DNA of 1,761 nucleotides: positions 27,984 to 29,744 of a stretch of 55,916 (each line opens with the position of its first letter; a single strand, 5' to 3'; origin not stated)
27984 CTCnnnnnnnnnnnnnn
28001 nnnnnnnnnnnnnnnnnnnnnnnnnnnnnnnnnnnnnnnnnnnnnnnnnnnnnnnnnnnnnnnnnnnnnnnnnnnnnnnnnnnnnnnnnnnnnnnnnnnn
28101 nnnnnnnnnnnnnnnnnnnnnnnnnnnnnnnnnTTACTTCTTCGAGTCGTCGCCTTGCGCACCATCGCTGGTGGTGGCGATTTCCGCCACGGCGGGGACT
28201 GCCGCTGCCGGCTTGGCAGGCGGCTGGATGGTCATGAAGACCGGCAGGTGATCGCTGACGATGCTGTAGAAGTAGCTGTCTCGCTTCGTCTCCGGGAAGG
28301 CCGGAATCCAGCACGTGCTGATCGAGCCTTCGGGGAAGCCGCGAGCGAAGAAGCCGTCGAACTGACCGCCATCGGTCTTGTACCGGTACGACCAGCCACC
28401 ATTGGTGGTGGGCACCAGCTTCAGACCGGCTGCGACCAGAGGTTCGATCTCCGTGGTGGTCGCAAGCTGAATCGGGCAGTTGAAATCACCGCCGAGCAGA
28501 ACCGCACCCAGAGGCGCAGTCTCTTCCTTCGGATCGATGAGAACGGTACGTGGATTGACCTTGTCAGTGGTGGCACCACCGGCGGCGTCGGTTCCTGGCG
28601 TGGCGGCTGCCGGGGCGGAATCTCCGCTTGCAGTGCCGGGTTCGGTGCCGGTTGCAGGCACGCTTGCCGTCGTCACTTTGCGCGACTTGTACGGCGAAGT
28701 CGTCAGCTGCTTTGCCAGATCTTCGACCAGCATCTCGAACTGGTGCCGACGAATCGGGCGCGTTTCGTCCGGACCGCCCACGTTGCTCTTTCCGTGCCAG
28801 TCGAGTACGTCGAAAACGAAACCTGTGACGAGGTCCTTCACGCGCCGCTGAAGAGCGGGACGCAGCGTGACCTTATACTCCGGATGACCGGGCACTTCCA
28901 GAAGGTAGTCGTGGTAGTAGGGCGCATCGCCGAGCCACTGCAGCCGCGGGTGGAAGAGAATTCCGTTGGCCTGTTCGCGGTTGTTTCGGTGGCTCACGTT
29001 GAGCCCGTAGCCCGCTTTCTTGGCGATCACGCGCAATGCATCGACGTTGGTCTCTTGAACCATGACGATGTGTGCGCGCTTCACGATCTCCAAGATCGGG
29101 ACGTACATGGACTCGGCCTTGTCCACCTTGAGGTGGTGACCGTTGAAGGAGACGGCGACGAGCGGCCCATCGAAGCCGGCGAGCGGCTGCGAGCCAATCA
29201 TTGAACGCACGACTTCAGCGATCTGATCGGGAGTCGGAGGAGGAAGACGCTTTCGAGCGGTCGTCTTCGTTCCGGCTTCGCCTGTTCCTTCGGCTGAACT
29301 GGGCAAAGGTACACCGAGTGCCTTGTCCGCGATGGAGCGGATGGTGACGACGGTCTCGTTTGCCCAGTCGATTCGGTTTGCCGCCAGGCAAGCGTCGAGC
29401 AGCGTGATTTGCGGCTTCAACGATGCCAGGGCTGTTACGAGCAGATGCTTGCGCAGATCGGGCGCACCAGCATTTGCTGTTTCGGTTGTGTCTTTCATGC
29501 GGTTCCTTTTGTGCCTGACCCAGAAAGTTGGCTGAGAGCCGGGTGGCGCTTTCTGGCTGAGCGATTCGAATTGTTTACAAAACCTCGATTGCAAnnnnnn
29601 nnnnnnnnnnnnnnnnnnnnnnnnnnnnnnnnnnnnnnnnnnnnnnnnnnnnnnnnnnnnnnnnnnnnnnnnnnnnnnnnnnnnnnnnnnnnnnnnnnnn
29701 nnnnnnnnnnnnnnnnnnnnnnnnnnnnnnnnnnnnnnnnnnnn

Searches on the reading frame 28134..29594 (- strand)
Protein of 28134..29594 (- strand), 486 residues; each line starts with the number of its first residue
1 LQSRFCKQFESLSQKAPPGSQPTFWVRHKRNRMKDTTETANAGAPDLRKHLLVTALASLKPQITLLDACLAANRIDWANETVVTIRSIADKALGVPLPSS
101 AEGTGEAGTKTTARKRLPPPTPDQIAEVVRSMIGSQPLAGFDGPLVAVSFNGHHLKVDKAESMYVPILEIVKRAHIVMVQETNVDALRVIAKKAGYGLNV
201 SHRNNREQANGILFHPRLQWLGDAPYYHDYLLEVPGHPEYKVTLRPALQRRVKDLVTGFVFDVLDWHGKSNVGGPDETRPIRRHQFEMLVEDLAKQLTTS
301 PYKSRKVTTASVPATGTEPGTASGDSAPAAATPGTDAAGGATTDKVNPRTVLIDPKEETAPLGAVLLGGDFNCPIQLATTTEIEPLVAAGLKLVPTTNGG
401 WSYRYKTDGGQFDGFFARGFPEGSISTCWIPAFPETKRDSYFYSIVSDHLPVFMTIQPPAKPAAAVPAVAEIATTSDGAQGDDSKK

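Call 70: search_protein_families(library=pfam, proteins=[window:28134-29594:-], max_evalue=0.001)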
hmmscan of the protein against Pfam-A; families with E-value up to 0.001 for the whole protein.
window:28134-29594:- (486 aa): 1 family
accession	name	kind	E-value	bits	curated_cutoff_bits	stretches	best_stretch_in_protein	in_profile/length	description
PF03372.29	Exo_endo_phos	-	0.00014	22.1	24.5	0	167-449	22-225/225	Endonuclease/Exonuclease/phosphatase family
